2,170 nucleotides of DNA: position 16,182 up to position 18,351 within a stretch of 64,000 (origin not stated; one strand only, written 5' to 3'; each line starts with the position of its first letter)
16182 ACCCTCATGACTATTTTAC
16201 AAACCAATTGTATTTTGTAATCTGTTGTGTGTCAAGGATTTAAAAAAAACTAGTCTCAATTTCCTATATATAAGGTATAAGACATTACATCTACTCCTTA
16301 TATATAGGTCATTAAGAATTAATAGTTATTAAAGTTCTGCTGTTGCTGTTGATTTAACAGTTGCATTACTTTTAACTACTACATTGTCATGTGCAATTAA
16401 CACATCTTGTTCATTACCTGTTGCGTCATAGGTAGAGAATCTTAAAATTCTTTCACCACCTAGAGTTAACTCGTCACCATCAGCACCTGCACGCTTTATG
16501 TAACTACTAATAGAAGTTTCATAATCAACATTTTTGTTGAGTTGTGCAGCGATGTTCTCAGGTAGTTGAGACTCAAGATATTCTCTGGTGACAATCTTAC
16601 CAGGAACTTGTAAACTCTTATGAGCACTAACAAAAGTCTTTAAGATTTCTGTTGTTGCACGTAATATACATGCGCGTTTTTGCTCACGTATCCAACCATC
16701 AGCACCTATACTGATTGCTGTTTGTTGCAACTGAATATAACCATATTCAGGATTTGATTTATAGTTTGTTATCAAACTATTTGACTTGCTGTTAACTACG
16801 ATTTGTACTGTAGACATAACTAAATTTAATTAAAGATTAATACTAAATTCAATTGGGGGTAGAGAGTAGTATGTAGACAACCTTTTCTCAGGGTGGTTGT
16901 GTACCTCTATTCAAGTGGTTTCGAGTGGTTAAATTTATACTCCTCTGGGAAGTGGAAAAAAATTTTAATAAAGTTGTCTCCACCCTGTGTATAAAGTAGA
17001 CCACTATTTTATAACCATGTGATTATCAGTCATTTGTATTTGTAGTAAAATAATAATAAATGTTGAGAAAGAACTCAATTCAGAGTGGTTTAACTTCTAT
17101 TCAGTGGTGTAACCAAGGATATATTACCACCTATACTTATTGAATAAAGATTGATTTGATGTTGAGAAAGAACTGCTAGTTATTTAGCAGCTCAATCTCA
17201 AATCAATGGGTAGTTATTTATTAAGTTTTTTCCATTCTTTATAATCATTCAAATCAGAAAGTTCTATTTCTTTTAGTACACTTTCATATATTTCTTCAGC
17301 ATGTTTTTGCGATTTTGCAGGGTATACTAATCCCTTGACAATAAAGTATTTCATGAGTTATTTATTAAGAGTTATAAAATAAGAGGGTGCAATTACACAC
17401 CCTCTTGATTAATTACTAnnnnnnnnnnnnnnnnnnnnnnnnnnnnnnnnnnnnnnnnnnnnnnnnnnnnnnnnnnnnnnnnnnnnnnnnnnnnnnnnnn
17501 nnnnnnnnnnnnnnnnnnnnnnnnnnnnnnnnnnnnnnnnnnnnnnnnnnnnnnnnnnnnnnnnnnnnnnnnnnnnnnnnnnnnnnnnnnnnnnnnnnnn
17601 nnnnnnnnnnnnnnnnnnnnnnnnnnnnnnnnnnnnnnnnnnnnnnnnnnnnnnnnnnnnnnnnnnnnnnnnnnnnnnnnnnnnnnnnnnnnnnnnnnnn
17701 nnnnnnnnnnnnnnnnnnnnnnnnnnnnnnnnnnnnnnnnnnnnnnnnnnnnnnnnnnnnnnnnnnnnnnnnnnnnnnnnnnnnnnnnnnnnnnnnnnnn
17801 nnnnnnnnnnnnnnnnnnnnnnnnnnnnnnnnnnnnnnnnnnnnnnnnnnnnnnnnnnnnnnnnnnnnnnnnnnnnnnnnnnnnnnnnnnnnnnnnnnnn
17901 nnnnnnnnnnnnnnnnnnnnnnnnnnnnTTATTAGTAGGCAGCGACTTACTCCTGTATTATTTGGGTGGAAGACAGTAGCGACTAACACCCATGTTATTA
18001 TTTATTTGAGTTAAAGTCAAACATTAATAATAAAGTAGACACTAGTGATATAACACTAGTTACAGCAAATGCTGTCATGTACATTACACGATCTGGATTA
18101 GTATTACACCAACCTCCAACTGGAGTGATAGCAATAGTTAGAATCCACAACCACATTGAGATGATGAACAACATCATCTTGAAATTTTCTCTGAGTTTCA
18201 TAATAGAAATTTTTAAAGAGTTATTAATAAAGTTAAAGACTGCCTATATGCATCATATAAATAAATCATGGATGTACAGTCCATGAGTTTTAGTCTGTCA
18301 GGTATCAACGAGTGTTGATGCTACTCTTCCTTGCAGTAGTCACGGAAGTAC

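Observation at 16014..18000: Tandem paralogous genes, each an independent transcription unit with strong hairpin terminators and repeat-bearing upstream regions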

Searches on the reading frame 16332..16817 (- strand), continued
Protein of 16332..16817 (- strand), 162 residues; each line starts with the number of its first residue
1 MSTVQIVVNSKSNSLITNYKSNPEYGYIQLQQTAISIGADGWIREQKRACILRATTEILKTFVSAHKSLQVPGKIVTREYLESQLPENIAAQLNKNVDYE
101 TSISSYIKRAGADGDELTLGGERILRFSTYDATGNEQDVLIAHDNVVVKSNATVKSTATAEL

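Call 54: list_cluster_members(proteins=[P0039, P0042, P0048, P0057, P0073, P0001, P0041])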
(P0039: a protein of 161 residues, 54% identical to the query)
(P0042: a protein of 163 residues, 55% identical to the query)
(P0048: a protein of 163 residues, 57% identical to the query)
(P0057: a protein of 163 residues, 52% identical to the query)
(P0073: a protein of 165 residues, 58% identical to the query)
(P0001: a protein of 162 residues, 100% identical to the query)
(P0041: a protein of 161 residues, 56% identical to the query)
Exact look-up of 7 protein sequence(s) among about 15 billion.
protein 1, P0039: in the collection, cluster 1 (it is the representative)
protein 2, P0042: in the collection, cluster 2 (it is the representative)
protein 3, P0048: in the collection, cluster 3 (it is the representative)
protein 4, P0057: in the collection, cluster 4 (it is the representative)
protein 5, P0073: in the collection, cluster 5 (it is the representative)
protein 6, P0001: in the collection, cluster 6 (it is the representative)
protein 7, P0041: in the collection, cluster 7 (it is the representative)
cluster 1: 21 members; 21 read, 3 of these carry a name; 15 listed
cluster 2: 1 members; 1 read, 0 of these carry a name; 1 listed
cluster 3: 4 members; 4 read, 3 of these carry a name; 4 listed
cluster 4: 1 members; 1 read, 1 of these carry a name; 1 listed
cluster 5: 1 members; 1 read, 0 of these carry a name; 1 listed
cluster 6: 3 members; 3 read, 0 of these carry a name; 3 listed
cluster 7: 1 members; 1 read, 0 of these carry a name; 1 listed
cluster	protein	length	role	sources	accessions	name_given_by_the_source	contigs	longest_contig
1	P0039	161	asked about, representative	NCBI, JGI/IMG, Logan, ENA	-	hypothetical protein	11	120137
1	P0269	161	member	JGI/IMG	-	hypothetical protein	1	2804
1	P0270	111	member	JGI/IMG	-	hypothetical protein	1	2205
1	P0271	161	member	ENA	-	-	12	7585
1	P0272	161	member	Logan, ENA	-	-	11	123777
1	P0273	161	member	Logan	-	-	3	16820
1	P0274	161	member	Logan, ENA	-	-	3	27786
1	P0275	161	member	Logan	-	-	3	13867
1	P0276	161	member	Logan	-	-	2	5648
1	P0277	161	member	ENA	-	-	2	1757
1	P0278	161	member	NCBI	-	-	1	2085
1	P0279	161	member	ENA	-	-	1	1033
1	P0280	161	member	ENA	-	-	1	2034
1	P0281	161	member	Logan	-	-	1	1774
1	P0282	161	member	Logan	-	-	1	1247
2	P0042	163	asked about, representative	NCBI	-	-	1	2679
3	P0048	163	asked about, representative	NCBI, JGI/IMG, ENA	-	hypothetical protein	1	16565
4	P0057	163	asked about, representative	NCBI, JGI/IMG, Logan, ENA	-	hypothetical protein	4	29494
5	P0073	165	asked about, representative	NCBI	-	-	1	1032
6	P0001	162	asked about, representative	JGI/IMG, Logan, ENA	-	-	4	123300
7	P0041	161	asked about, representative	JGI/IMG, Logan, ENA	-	-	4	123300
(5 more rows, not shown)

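Call 55: find_related_loci(query=A1, collection=genome_contigs, flank=6000)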
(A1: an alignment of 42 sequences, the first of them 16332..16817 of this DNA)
Query A1 (162 aa) in genome_contigs; peptide patterns used: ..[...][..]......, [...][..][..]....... (x = any residue, [..] = any of these).
85 stretches matched a pattern, but none encodes a relative of the query by tblastn (E <= 1e-3).

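Call 57: find_related_loci(query=A2, collection=genome_contigs, flank=8000)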
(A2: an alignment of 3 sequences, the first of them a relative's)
Query A2 (543 aa) in genome_contigs; peptide patterns used: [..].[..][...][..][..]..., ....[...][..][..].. (x = any residue, [..] = any of these).
136 stretches matched a pattern, but none encodes a relative of the query by tblastn (E <= 1e-3).

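Call 66: search_protein_families(library=phrogs, proteins=[L043:6611-7138:+, L043:7615-8772:+, L043:4549-5079:+, L043:10403-11089:+, L043:11127-11654:+, L041:1736-2512:+, L041:5369-6466:+, L046:8510-9187:+, L043:5627-5899:+, L047:2615-3526:+], max_evalue=0.001)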
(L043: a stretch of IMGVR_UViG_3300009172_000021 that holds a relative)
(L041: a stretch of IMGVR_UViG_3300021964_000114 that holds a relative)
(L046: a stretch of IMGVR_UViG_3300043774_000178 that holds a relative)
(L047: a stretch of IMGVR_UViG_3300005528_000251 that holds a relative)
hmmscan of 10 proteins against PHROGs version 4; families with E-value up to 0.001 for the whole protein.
L043:6611-7138:+ (175 aa): 0 families

L043:7615-8772:+ (385 aa): 3 families
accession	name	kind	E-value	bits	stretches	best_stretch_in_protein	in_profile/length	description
phrog_16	-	DNA, RNA and nucleotide metabolism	3.6e-32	112.5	1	27-356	277-598/986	DNA helicase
phrog_62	-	DNA, RNA and nucleotide metabolism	1.1e-11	43.9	1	32-146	706-849/1881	DNA helicase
phrog_9690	-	DNA, RNA and nucleotide metabolism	3.6e-05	24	1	309-349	222-263/306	DNA helicase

L043:4549-5079:+ (176 aa): 0 families

L043:10403-11089:+ (228 aa): 1 family
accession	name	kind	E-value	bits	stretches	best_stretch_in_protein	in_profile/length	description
phrog_12143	-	unknown function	1.8e-46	159.3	1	20-228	9-227/227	-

L043:11127-11654:+ (175 aa): 0 families

L041:1736-2512:+ (258 aa): 2 families
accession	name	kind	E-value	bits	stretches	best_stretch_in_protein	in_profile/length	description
phrog_12305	-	DNA, RNA and nucleotide metabolism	9.1e-19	68.6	1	19-200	3-174/271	ParB-like partition protein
phrog_2859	-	unknown function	0.00027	20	1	10-115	356-457/740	-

L041:5369-6466:+ (365 aa): 4 families
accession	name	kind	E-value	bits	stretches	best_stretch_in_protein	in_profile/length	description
phrog_16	-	DNA, RNA and nucleotide metabolism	2.5e-34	119.7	1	16-351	288-612/986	DNA helicase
phrog_62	-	DNA, RNA and nucleotide metabolism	3.5e-12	45.6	1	8-126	701-849/1881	DNA helicase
phrog_592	-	other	0.00046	21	0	26-106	10-93/193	thymidine kinase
phrog_9690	-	DNA, RNA and nucleotide metabolism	0.00052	20.1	1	289-327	222-260/306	DNA helicase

L046:8510-9187:+ (225 aa): 3 families
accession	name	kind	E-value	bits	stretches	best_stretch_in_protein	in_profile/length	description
phrog_85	-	DNA, RNA and nucleotide metabolism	1.8e-28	100.6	1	7-220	367-584/866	thymidylate synthase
phrog_22708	-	DNA, RNA and nucleotide metabolism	0.00012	22.5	1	41-111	67-138/242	thymidylate synthase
phrog_10644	-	DNA, RNA and nucleotide metabolism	0.00073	20.7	0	148-207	83-142/160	thymidylate synthase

L043:5627-5899:+ (90 aa): 0 families

L047:2615-3526:+ (303 aa): 0 families

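Call 80: find_homologous_proteins(query=A4, max_evalue=0.001)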
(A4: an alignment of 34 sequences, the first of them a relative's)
Query A4 (34 sequences) (193 aa, profile of the alignment): 381 proteins with E <= 0.001 among 4062 candidates; the best 120 are listed.
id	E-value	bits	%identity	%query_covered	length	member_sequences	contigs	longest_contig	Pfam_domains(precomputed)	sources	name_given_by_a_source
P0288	4.2e-49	185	35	70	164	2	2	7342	-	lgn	-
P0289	1.3e-48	183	34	70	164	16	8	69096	-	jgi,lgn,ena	jgi:hypothetical protein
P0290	1.2e-47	180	32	68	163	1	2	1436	-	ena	-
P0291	2.8e-46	175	27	65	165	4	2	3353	-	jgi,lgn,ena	jgi:hypothetical protein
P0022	1.2e-44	170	32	67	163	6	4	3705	-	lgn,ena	-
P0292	4.9e-42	162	47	70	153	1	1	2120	-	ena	-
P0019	5.2e-42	162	32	61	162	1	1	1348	-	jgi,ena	jgi:hypothetical protein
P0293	8.1e-42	161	55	89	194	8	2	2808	-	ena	-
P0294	3.2e-41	159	33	67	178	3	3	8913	-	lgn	-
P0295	3.3e-41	159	55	71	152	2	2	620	-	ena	-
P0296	3.4e-41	159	51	88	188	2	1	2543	-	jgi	-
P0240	5.6e-41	158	-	-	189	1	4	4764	-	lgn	-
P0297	6.4e-41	158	33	66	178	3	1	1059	-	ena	-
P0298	1.3e-40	157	55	82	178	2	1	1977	-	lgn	-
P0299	1.6e-40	157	54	86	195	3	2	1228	-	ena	-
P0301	1.9e-40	156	30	62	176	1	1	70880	-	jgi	jgi:hypothetical protein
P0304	6.1e-40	155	52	100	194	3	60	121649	-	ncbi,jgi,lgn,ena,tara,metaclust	tara:strand:+ start:879 stop:1463 length:585 start_codon:yes stop_codon:yes gene_type:complete|metac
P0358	1.6e-38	150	52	90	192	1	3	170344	-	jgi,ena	-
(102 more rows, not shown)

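Call 81: find_encoding_contigs(protein=P0304, flank=8000, max_places=2)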
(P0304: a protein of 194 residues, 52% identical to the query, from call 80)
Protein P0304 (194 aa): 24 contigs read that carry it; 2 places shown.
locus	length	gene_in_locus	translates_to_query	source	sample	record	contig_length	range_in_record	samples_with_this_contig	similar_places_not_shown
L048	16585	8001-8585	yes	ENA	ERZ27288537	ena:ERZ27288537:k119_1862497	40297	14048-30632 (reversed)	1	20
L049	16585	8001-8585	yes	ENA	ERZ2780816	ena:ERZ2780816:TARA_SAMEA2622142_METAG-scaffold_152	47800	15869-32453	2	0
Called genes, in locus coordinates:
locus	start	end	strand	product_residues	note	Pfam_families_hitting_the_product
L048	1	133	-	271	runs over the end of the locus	-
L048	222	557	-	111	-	-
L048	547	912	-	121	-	-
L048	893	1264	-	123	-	-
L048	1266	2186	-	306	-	PF01471:PG_binding_1, PF01510:Amidase_2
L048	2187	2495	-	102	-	-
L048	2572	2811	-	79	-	-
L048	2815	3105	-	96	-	-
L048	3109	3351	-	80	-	-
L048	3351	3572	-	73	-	-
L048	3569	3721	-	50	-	-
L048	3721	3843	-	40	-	-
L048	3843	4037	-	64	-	-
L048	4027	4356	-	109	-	-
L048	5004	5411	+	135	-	-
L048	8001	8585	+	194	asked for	-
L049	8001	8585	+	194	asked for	-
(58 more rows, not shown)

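Call 82: find_encoding_contigs(protein=P0289, flank=8000, max_places=2)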
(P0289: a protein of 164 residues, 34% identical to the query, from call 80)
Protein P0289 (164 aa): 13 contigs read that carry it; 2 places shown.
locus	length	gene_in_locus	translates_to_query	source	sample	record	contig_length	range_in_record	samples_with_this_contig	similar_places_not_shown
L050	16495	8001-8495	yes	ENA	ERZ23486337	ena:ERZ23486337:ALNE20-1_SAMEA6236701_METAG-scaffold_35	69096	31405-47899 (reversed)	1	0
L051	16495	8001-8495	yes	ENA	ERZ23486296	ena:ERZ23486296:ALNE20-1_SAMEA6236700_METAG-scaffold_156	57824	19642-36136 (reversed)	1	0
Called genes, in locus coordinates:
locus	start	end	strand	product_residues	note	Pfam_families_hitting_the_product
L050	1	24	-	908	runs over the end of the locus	-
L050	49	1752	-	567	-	-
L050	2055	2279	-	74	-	-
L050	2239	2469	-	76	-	-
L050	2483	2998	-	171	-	-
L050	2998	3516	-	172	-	-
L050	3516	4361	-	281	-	-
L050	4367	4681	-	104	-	-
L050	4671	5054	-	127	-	-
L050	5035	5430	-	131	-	-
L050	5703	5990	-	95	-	-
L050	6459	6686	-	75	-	-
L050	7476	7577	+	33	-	-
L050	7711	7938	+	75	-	-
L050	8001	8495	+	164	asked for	-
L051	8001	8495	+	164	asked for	-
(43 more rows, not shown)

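Call 87: search_dna_similar(query=P0304, collection=phages, mode=protein, max_evalue=0.01, max_rows=25)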
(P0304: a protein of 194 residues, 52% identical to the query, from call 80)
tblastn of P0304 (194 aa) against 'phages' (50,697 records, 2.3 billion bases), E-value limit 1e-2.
No match.

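Call 88: search_dna_similar(query=L046:6001-6456:+, collection=phages, mode=protein, max_evalue=0.1, max_rows=15)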
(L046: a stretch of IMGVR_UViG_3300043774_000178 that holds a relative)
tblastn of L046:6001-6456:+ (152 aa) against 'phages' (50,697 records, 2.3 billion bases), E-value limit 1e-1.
No match.

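Call 89: search_dna_similar(query=P0189, collection=phages, mode=protein, max_evalue=0.1, max_rows=15)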
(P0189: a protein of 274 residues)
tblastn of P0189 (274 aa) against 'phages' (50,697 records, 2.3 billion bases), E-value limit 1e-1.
No match.

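Call 90: find_encoding_contigs(protein=P0358, flank=9000, max_places=1)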
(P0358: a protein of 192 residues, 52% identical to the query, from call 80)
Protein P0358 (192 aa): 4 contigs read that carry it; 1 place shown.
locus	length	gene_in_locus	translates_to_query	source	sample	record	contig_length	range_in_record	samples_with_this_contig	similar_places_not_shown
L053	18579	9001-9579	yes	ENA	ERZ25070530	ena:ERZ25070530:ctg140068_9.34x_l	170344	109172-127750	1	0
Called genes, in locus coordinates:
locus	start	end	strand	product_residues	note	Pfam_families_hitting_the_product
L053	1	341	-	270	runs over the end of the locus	-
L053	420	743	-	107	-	-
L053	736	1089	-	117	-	-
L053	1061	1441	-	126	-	-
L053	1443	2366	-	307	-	PF01471:PG_binding_1, PF01510:Amidase_2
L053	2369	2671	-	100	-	-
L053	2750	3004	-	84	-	-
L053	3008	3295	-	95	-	-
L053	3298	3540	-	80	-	-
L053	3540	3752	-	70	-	-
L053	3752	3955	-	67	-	-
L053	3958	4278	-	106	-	-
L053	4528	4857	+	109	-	-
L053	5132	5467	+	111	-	-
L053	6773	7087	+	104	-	-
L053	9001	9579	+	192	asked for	-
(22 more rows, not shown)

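Call 91: find_encoding_contigs(protein=P0301, flank=9000, max_places=1)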
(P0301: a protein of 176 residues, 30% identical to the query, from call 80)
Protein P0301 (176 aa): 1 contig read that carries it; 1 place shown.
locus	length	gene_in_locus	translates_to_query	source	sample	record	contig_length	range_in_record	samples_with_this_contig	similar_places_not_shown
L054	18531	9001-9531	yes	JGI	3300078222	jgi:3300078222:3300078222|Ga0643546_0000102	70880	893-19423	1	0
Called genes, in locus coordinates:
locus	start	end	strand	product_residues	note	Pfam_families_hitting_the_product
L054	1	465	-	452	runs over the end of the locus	?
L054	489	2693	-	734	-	-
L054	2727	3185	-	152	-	-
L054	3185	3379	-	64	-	-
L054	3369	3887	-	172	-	-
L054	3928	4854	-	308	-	PF12705:PDDEXK_1 (weak)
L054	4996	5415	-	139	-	-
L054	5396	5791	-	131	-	-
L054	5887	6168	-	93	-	-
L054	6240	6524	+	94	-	-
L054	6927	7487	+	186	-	-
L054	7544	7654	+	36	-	-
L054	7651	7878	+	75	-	-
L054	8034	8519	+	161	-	-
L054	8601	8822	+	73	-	-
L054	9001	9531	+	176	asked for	-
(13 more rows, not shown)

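Call 97: search_protein_families(library=ncbifam, proteins=[window:16332-16817:-, P0304, P0189], max_evalue=1)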
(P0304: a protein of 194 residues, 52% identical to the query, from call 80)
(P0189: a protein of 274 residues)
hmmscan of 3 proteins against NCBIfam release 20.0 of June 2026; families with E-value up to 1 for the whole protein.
window:16332-16817:- (162 aa): 1 family
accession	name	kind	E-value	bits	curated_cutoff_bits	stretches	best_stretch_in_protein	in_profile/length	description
NF002740.0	PRK02724.1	equivalog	0.08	12.7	135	1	10-66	42-96/117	30S ribosomal protein PSRP-3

P0304 (194 aa): 0 families

P0189 (274 aa): 0 families

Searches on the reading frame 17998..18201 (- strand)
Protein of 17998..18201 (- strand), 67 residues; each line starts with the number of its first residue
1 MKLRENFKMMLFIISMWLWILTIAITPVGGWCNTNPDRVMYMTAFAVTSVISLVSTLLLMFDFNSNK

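Call 97: search_protein_families(library=ncbifam, proteins=[window:17998-18201:-], max_evalue=1)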
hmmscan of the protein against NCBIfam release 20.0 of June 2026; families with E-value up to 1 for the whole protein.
window:17998-18201:- (67 aa): 1 family
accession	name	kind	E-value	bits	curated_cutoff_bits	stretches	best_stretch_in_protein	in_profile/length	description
NF041622.1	KwaA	equivalog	0.028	14.2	100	1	8-61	1-55/182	anti-phage protein KwaA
